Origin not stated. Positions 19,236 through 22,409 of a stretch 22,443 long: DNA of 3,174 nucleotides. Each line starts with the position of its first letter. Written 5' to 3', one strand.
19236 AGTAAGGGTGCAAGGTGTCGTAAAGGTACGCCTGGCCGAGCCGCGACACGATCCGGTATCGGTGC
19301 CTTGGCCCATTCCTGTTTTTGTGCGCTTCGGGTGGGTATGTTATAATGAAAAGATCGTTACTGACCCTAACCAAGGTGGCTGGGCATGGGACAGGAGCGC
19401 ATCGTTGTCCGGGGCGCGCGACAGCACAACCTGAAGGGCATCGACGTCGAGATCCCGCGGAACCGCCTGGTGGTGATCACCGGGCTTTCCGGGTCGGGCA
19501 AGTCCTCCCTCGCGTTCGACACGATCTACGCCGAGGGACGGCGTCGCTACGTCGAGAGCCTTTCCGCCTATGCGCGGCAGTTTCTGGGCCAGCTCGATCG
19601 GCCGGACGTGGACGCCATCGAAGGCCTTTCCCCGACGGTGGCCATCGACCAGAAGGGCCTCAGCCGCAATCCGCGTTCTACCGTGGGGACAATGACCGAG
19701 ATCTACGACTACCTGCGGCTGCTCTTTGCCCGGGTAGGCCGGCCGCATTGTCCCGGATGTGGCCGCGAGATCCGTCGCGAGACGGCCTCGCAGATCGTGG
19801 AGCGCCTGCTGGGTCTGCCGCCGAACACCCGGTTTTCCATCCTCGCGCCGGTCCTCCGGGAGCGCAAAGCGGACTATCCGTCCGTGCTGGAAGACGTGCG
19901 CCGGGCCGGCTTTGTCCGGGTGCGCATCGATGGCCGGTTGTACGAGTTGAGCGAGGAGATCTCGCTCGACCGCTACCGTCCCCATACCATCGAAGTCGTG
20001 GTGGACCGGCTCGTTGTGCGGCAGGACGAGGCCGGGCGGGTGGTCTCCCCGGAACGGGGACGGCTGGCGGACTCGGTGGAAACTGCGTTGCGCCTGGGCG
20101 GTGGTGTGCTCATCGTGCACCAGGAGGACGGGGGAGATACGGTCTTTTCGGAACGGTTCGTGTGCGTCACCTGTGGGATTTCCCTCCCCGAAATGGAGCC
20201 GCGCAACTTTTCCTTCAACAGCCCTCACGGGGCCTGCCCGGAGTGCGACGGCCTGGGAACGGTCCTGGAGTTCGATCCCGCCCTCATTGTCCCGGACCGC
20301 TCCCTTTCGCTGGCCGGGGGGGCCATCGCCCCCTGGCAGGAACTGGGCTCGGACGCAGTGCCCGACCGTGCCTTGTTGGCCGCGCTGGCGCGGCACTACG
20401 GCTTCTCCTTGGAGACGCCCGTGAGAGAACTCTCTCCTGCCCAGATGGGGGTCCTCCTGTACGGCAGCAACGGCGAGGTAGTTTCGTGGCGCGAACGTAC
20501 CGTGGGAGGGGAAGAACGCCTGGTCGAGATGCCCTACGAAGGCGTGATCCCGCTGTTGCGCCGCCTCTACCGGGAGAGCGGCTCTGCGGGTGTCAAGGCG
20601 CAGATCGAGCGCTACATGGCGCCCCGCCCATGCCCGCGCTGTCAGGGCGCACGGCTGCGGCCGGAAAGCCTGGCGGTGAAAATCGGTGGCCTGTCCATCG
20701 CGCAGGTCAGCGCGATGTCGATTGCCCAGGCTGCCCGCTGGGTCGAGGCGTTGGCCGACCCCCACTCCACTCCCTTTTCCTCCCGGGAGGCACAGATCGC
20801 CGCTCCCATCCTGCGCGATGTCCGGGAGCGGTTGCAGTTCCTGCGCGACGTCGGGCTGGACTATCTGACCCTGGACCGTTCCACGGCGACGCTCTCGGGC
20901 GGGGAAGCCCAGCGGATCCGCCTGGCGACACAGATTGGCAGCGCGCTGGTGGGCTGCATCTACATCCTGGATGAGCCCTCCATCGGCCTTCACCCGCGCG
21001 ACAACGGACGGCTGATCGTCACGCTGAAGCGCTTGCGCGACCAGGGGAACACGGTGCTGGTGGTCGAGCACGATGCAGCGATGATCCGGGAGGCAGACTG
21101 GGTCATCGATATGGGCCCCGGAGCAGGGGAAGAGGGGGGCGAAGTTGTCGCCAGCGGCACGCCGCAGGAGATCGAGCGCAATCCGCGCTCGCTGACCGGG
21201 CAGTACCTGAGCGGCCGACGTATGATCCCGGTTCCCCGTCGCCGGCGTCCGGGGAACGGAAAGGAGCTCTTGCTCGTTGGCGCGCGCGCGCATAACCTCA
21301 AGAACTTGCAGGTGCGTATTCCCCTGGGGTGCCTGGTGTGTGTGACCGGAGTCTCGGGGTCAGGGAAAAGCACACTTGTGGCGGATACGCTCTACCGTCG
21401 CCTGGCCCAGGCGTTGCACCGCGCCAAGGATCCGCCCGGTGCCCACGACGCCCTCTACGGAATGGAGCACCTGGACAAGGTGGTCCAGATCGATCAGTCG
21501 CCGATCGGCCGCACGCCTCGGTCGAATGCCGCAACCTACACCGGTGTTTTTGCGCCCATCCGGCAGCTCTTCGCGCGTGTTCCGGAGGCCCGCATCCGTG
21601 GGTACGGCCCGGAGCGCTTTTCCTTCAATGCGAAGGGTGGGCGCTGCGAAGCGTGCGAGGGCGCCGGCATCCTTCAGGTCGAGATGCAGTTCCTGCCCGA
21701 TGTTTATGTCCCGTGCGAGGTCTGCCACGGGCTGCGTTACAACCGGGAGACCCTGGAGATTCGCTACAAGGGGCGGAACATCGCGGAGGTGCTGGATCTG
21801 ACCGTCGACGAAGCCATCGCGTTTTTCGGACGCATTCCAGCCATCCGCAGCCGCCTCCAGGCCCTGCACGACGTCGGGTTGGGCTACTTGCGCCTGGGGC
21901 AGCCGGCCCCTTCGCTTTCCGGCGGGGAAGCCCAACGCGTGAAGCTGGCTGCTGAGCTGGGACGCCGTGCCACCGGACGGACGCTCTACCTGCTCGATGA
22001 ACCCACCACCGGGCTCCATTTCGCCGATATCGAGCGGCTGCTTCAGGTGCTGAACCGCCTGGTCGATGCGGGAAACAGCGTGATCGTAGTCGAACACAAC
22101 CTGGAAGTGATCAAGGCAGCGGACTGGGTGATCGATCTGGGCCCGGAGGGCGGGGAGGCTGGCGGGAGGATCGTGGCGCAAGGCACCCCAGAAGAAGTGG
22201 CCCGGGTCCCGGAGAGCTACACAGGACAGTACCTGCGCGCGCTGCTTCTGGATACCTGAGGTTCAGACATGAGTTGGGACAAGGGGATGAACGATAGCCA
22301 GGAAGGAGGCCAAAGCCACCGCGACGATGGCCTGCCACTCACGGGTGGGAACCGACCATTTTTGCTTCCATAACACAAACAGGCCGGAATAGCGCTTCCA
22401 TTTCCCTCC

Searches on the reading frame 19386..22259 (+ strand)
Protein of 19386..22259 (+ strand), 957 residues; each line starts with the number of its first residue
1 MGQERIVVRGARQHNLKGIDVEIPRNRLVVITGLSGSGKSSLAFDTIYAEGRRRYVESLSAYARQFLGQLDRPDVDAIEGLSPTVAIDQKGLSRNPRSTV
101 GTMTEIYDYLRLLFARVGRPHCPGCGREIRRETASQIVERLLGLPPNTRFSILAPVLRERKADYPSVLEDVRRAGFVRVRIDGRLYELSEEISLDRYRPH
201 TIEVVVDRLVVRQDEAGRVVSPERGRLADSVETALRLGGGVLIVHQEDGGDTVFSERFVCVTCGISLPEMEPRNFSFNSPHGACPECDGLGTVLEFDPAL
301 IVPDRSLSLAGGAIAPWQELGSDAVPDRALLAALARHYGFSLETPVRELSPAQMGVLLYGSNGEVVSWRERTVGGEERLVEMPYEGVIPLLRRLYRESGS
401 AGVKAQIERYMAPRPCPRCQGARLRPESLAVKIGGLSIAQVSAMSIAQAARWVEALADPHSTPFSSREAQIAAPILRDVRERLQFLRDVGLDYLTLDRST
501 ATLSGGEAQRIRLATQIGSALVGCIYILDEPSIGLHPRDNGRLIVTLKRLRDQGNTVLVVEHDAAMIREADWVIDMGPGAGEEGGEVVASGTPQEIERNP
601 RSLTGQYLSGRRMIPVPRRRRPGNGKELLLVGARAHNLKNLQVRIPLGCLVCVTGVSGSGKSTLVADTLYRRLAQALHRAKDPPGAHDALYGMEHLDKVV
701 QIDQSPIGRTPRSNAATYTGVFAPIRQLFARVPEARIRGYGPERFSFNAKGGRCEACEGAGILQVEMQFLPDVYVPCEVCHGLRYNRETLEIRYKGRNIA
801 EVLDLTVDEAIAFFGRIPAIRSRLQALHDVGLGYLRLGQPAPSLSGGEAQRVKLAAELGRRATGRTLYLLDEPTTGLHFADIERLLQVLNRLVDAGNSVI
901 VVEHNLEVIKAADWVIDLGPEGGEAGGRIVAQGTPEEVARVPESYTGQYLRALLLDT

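Call 7: search_protein_families(library=pfam, proteins=[window:19386-22259:+], max_evalue=0.001)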
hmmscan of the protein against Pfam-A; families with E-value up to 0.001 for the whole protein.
window:19386-22259:+ (957 aa): 16 families
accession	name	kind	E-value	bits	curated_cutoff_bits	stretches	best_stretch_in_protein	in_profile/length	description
PF17760.6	UvrA_inter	-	5.1e-33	113.6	23.3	1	133-248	2-109/109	UvrA interaction domain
PF17755.6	UvrA_DNA-bind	-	4.6e-31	107.8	23.2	1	297-409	1-110/110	UvrA DNA-binding domain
PF00005.33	ABC_tran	-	2.4e-19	70.7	25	0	826-875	88-137/137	ABC transporter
PF02463.25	SMC_N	-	1.4e-10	41.4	40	0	381-575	135-210/220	RecF/RecN/SMC N terminal domain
PF13191.12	AAA_16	-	6.7e-10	40.2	32.6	0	21-81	19-85/167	AAA ATPase domain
PF13304.12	AAA_21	-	3.6e-08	34.3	27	1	839-908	233-302/304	AAA domain, putative AbiEii toxin, Type IV TA system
PF13555.12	AAA_29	-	2.7e-07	30.7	27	0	650-665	24-39/61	P-loop containing region of AAA domain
PF20703.3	nSTAND1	-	9.7e-07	29.2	27.1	0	13-43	20-50/379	Novel STAND NTPase 1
PF13671.12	AAA_33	-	3.6e-05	24.5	27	0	650-669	1-20/143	AAA domain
PF01583.26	APS_kinase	-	0.00012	22.6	21.1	0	648-676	2-29/152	Adenylylsulphate kinase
PF13238.12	AAA_18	-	0.00023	22.1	29.4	0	651-673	1-22/128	AAA domain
PF12399.14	BCA_ABC_TP_C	-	0.00027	20.9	25.5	0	586-601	1-16/27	Branched-chain amino acid ATP-binding cassette transporter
PF20720.3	nSTAND3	-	0.00028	21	27.2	0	25-47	16-38/155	Novel STAND NTPase 3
PF03193.22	RsgA_GTPase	-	0.00038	20.7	30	0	633-667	91-125/174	RsgA GTPase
PF13481.12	AAA_25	-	0.00062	19.9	27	0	644-670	29-55/195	AAA domain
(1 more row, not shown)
